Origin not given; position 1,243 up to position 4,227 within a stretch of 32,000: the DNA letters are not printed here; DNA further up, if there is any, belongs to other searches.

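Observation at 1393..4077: One ORF fuses methylene-THF reductase (MetF) to the corrinoid Fe-S protein small subunit (AcsD/CdhD) through a ~290-aa low-complexity tether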

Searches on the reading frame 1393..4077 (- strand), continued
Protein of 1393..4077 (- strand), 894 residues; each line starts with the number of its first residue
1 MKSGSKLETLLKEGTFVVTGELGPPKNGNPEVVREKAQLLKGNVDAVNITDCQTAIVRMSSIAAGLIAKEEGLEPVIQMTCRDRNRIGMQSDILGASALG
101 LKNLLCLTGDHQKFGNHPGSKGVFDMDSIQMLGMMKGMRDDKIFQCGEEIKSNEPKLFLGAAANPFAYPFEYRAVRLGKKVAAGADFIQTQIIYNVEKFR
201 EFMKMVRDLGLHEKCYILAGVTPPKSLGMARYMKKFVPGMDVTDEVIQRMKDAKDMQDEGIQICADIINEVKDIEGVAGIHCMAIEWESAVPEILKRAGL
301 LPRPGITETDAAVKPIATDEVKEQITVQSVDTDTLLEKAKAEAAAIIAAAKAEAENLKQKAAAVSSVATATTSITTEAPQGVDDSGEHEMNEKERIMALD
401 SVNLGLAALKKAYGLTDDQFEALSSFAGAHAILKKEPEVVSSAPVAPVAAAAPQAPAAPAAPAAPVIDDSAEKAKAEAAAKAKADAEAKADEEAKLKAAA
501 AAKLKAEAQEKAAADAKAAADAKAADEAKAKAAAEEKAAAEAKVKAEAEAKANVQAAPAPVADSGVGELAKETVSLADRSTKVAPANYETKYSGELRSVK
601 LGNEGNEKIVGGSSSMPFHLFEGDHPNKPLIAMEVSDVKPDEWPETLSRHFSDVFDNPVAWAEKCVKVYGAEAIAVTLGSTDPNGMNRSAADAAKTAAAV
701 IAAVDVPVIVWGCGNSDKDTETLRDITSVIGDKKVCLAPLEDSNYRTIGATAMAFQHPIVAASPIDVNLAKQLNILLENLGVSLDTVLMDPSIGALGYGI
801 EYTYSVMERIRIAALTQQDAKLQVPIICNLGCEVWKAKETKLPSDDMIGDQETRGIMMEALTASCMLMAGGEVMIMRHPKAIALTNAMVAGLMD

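Call 40: search_protein_families(library=pfam, proteins=[L001:16462-18957:+, L001:18970-20625:+, L001:21064-22668:+, L001:15036-16391:+], max_evalue=1)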
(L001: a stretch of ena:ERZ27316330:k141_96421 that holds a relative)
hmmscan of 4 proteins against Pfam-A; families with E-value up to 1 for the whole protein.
L001:16462-18957:+ (831 aa): 39 families (the best 25 are shown)
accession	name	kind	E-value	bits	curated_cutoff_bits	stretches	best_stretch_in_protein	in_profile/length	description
PF07992.20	Pyr_redox_2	-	9.2e-28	97.9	26.1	1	195-494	2-288/291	Pyridine nucleotide-disulphide oxidoreductase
PF14691.11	Fer4_20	-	3.6e-19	69.1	25.8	2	99-181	26-112/113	Dihydroprymidine dehydrogenase domain II, 4Fe-4S cluster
PF00384.28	Molybdopterin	-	1.6e-13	50.9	24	1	754-831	1-81/353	Molybdopterin oxidoreductase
PF04879.21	Molybdop_Fe4S4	-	3.4e-13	49.8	22.7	1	700-751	4-55/55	Molybdopterin oxidoreductase Fe4S4 domain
PF13510.11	Fer2_4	-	3.9e-13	49.7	22.8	1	3-78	3-81/82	2Fe-2S iron-sulfur cluster binding domain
PF13450.12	NAD_binding_8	-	2.7e-12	47.2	21.9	1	198-261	1-60/68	NAD(P)-binding Rossmann-like domain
PF00070.33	Pyr_redox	-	3.4e-12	47.2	22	2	195-229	1-35/82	Pyridine nucleotide-disulphide oxidoreductase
PF01266.30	DAO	-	5.2e-08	33.2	27.9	1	195-231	1-38/353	FAD dependent oxidoreductase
PF00037.32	Fer4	-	5.2e-08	32.8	21.1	2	622-645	1-24/24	4Fe-4S binding domain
PF12838.12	Fer4_7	-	5.9e-08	33.5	27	3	628-682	1-52/52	4Fe-4S dicluster domain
PF13738.12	Pyr_redox_3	-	1.4e-07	31.5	30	2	324-362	164-201/305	Pyridine nucleotide-disulphide oxidoreductase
PF01593.30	Amino_oxidase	-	2.1e-07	31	19.8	1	204-230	2-28/443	Flavin containing amine oxidoreductase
PF13241.12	NAD_binding_7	-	8.9e-07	29.9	22.1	2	324-369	7-55/104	Putative NAD(P)-binding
PF13187.11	Fer4_9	-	1.6e-06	28.4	27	1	628-682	1-51/52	4Fe-4S dicluster domain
PF00890.30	FAD_binding_2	-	3.2e-06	27.1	20.4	1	196-234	2-40/414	FAD binding domain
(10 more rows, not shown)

L001:18970-20625:+ (551 aa): 2 families
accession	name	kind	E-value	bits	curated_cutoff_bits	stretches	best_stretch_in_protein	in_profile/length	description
PF00384.28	Molybdopterin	-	3.1e-60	204.5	24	1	12-342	97-352/353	Molybdopterin oxidoreductase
PF01568.27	Molydop_binding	-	1.9e-33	115.2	26.8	1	439-545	1-110/110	Molydopterin dinucleotide binding domain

L001:21064-22668:+ (535 aa): 15 families
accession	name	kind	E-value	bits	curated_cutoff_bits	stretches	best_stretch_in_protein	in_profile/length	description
PF12838.12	Fer4_7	-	5.8e-06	27.1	27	3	27-45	32-50/52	4Fe-4S dicluster domain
PF07992.20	Pyr_redox_2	-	3.1e-05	24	26.1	1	231-343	188-290/291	Pyridine nucleotide-disulphide oxidoreductase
PF00037.32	Fer4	-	4.8e-05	23.4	21.1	1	27-44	2-19/24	4Fe-4S binding domain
PF12797.12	Fer4_2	-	5.1e-05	23.4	24.5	1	26-44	3-21/22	4Fe-4S binding domain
PF13183.11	Fer4_8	-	0.00012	23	27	1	27-46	48-67/68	4Fe-4S dicluster domain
PF13534.11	Fer4_17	-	0.00018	22.4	22.2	1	29-46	42-59/61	4Fe-4S dicluster domain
PF12837.12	Fer4_6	-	0.0031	17.8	25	1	28-44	4-20/24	4Fe-4S binding domain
PF13484.11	Fer4_16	-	0.0068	17.6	30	1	33-96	2-64/66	4Fe-4S double cluster binding domain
PF14697.11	Fer4_21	-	0.016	15.8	35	1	28-44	36-52/59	4Fe-4S dicluster domain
PF13187.11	Fer4_9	-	0.039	14.4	27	2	32-100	1-52/52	4Fe-4S dicluster domain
PF12800.12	Fer4_4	-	0.053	14.4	24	1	31-44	2-15/17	4Fe-4S binding domain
PF13370.11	Fer4_13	-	0.065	14.4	24.5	1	28-50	1-23/58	4Fe-4S single cluster domain of Ferredoxin I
PF01262.27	AlaDh_PNT_C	-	0.091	12.6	23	1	512-531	23-44/214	Alanine dehydrogenase/PNT, C-terminal domain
PF13459.11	Fer4_15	-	0.11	13.6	22.4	1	27-45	2-20/66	4Fe-4S single cluster domain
PF13237.11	Fer4_10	-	0.75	10.2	25.5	1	27-95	3-52/53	4Fe-4S dicluster domain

L001:15036-16391:+ (451 aa): 4 families
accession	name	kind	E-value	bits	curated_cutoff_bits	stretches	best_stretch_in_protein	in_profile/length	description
PF03599.22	CdhD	-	1e-80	271.8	24.8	1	64-442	2-385/387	CO dehydrogenase/acetyl-CoA synthase delta subunit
PF04060.18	FeS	-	4.3e-14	52.4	23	1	12-44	1-33/33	Putative Fe-S cluster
PF13458.12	Peripla_BP_6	-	0.029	14.5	31.7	1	131-191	45-105/343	Periplasmic binding protein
PF04577.19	Glyco_transf_61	-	0.18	12.5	27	1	174-216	82-128/137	Glycosyltransferase 61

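Call 43: predict_structure(alignment_id=A1)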
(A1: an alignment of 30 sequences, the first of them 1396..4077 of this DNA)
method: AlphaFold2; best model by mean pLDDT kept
length: 894 residues; sequences in the alignment: 30
mean_pLDDT: 59.3   pTM: 0.41
mean pLDDT of the five models: 59.3, 53.5, 52.8, 51.7, 47.6
residues with pLDDT >= 90: 46; 70-90: 248; 50-70: 306; < 50: 294
segments of 3 or more residues with pLDDT < 50: 1-3, 112-123, 145-150, 153-155, 307-330, 361-391, 428-430, 432-471, 549-630, 715-718, 763-766, 791-806, 814-818, 828-854, 868-894
pLDDT, mean of each block of 10 residues (from residue 1): 61 84 67 86 82 59 81 75 54 64 59 45 57 72 50 59 73 81 83 87 89 85 88 75 91 93 94 88 73 91 57 34 35 65 72 68 36 26 32 56 62 65 51 38 28 32 35 53 64 71 75 75 69 63 53 36 28 30 31 34 39 29 35 67 60 71 80 72 56 76 78 54 61 63 53 54 51 58 56 39 48 50 51 37 42 51 49 44 42 31
secondary structure, 60 per line:
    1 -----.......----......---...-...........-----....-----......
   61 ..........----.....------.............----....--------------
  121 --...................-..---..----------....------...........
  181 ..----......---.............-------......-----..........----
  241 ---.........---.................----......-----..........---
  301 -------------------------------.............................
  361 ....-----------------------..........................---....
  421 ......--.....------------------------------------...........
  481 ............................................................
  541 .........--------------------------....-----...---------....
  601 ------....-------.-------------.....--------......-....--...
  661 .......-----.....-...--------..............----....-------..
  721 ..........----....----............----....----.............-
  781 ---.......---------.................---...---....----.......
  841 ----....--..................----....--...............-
elements in order (helices of 4 or more, strands of 3 or more residues): H6-12 E17-22 H30-40 E46-49 H55-70 E75-79 H86-98 E103-106 H123-141 E160-163 H170-182 E187-192 H196-208 E216-221 H227-236 H244-252 H256-272 E277-282 H288-297 H332-364 H388-413 H417-426 H429-433 H470-549 H576-579 E597-600 E607-610 E632-636 H645-650 H652-655 H658-667 E673-677 H690-703 E708-711 H719-730 E735-738 H743-754 E759-762 H767-779 E787-790 H800-816 E826-829 H834-840 H845-848 H851-868 E873-876 H879-893

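Call 59: search_protein_families(library=pfam, proteins=[P0127, P0138, P0144, P0151, P0172, P0179, P0128, P0190, P0205, P0234], max_evalue=0.001)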
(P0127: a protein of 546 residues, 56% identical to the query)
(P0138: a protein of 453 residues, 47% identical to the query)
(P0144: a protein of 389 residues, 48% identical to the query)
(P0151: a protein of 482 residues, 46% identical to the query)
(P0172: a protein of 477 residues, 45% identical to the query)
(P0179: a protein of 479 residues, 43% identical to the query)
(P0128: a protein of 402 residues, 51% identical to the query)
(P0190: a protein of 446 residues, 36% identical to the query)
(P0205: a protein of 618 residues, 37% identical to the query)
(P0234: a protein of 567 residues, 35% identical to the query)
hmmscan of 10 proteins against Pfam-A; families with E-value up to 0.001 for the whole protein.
P0127 (546 aa): 2 families
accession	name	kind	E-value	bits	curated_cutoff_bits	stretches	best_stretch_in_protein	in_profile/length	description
PF02219.23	MTHFR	-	1.7e-37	129.8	24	1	246-535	2-285/287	Methylenetetrahydrofolate reductase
PF12225.13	DUF5981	-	4.1e-35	119.8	23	1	109-203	1-95/95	Methylene-tetrahydrofolate reductase C terminal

P0138 (453 aa): 2 families
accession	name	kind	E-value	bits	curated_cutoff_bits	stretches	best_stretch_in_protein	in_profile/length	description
PF02219.23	MTHFR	-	4.2e-37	128.5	24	1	145-433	4-286/287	Methylenetetrahydrofolate reductase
PF12225.13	DUF5981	-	4.9e-25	87.5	23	1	25-106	13-95/95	Methylene-tetrahydrofolate reductase C terminal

P0144 (389 aa): 2 families
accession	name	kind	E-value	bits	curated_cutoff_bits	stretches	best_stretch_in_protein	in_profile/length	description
PF02219.23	MTHFR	-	6.5e-43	147.5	24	1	87-380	2-286/287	Methylenetetrahydrofolate reductase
PF12225.13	DUF5981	-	2.4e-07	30.8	23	1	12-56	40-85/95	Methylene-tetrahydrofolate reductase C terminal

P0151 (482 aa): 2 families
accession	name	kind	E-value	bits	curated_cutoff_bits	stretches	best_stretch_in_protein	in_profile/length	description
PF02219.23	MTHFR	-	2.6e-38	132.5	24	1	165-456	2-287/287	Methylenetetrahydrofolate reductase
PF12225.13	DUF5981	-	6.5e-23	80.7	23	1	41-116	4-79/95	Methylene-tetrahydrofolate reductase C terminal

P0172 (477 aa): 2 families
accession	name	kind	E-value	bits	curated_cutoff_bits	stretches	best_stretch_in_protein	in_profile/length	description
PF02219.23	MTHFR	-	2e-39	136.1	24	1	156-443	3-282/287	Methylenetetrahydrofolate reductase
PF12225.13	DUF5981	-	2e-26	91.9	23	1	21-112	3-94/95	Methylene-tetrahydrofolate reductase C terminal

P0179 (479 aa): 2 families
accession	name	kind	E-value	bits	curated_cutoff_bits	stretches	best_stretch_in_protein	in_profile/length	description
PF02219.23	MTHFR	-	4.4e-39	135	24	1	186-472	3-283/287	Methylenetetrahydrofolate reductase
PF12225.13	DUF5981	-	3.5e-24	84.7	23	1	59-141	11-93/95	Methylene-tetrahydrofolate reductase C terminal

P0128 (402 aa): 1 family
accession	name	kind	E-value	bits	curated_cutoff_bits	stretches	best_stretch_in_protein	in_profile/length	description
PF03599.22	CdhD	-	3.1e-42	145.1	24.8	1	105-346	1-223/387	CO dehydrogenase/acetyl-CoA synthase delta subunit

P0190 (446 aa): 1 family
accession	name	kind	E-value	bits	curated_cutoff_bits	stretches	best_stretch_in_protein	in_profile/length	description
PF03599.22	CdhD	-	1.4e-41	143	24.8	1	149-378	5-217/387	CO dehydrogenase/acetyl-CoA synthase delta subunit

P0205 (618 aa): 2 families
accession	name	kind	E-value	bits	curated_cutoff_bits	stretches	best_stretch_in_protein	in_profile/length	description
PF19436.4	ACS_CODH_B_C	-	5e-45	154.4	25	1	1-112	130-242/245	ACS/CODH beta subunit C-terminal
PF03599.22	CdhD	-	1.8e-39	136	24.8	1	319-553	3-217/387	CO dehydrogenase/acetyl-CoA synthase delta subunit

P0234 (567 aa): 2 families
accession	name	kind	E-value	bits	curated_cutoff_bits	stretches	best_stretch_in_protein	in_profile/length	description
PF03599.22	CdhD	-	2.8e-39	135.4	24.8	1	259-534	5-240/387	CO dehydrogenase/acetyl-CoA synthase delta subunit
PF19436.4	ACS_CODH_B_C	-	1.7e-21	77.3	25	1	1-83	161-244/245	ACS/CODH beta subunit C-terminal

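Call 68: search_protein_families(library=pfam, proteins=[L004:16771-19599:+, L004:19898-20251:+, L004:20428-21891:-], max_evalue=0.0001)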
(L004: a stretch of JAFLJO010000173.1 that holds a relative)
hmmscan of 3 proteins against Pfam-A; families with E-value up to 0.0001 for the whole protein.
L004:16771-19599:+ (942 aa): 13 families
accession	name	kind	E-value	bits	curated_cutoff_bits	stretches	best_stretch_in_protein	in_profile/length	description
PF07992.20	Pyr_redox_2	-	5.9e-13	49.3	26.1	1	518-655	3-134/291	Pyridine nucleotide-disulphide oxidoreductase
PF00037.32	Fer4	-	1.9e-11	43.7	21.1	2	861-881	3-23/24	4Fe-4S binding domain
PF12838.12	Fer4_7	-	9.9e-11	42.4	27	1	865-912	1-51/52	4Fe-4S dicluster domain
PF13484.11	Fer4_16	-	1e-10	42.7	30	0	33-96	2-64/66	4Fe-4S double cluster binding domain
PF14697.11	Fer4_21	-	9.7e-10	38.9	35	1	860-916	2-59/59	4Fe-4S dicluster domain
PF13187.11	Fer4_9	-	5.4e-08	33.2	27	1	865-913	1-51/52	4Fe-4S dicluster domain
PF12797.12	Fer4_2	-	2.9e-07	30.4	24.5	1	26-44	3-21/22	4Fe-4S binding domain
PF13450.12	NAD_binding_8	-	4.8e-07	30.4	21.9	1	520-556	1-37/68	NAD(P)-binding Rossmann-like domain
PF12837.12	Fer4_6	-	5.7e-07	29.6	25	1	860-881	3-24/24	4Fe-4S binding domain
PF00890.30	FAD_binding_2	-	1.2e-05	25.2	20.4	1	518-554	2-38/414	FAD binding domain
PF13237.11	Fer4_10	-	2e-05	24.8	25.5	1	862-910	5-53/53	4Fe-4S dicluster domain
PF01266.30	DAO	-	3.9e-05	23.8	27.9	0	518-552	2-37/353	FAD dependent oxidoreductase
PF12831.13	FAD_oxidored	-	4.7e-05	23.3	27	0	519-554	3-38/416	FAD dependent oxidoreductase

L004:19898-20251:+ (117 aa): 1 family
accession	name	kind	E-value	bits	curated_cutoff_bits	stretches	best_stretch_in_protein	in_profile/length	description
PF02662.21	FlpD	-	5.1e-08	33.4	22.3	1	6-49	80-123/123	Methyl-viologen-reducing hydrogenase, delta subunit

L004:20428-21891:- (487 aa): 3 families
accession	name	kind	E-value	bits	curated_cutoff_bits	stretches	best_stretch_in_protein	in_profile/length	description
PF00589.27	Phage_integrase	-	3.1e-38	131.7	27.1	1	274-472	3-168/172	Phage integrase family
PF13495.12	Phage_int_SAM_4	-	4e-29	101.3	27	1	177-255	5-83/85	Phage integrase, N-terminal SAM-like domain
PF02899.23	Phage_int_SAM_1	-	9.8e-05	23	22.3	0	183-243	11-72/83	Phage integrase, N-terminal SAM-like domain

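Call 73: find_encoding_contigs(protein=P0122, flank=10000, max_places=2)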
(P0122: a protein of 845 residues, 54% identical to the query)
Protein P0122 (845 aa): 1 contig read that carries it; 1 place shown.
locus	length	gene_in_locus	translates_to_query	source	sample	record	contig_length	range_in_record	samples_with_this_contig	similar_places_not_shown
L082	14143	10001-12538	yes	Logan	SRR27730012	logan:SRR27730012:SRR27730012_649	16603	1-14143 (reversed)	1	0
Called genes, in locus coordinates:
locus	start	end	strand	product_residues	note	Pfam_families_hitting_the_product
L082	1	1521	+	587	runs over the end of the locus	PF01268:FTHFS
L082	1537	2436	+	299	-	PF00763:THF_DHG_CYH, PF02882:THF_DHG_CYH_C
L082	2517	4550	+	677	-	PF03063:Prismane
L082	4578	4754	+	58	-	PF07992:Pyr_redox_2 (weak), PF00070:Pyr_redox (weak), PF00890:FAD_binding_2 (weak), PF01134:GIDA (weak), PF01266:DAO (weak), PF12831:FAD_oxidored, PF13450:NAD_binding_8 (weak)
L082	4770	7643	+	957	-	PF00037:Fer4 (weak), PF13738:Pyr_redox_3 (weak), PF00890:FAD_binding_2, PF01266:DAO (weak), PF07992:Pyr_redox_2, PF13450:NAD_binding_8, PF14697:Fer4_21, PF12838:Fer4_7, +9 more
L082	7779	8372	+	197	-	PF02662:FlpD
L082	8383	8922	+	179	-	PF13183:Fer4_8, PF13237:Fer4_10 (weak), PF12838:Fer4_7 (weak), PF13187:Fer4_9 (weak), PF13484:Fer4_16, PF00037:Fer4 (weak), PF12837:Fer4_6 (weak), PF13237:Fer4_10 (weak), +8 more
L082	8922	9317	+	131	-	PF02662:FlpD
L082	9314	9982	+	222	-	PF12225:DUF5981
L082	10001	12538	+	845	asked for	PF02219:MTHFR, PF03599:CdhD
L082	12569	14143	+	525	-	?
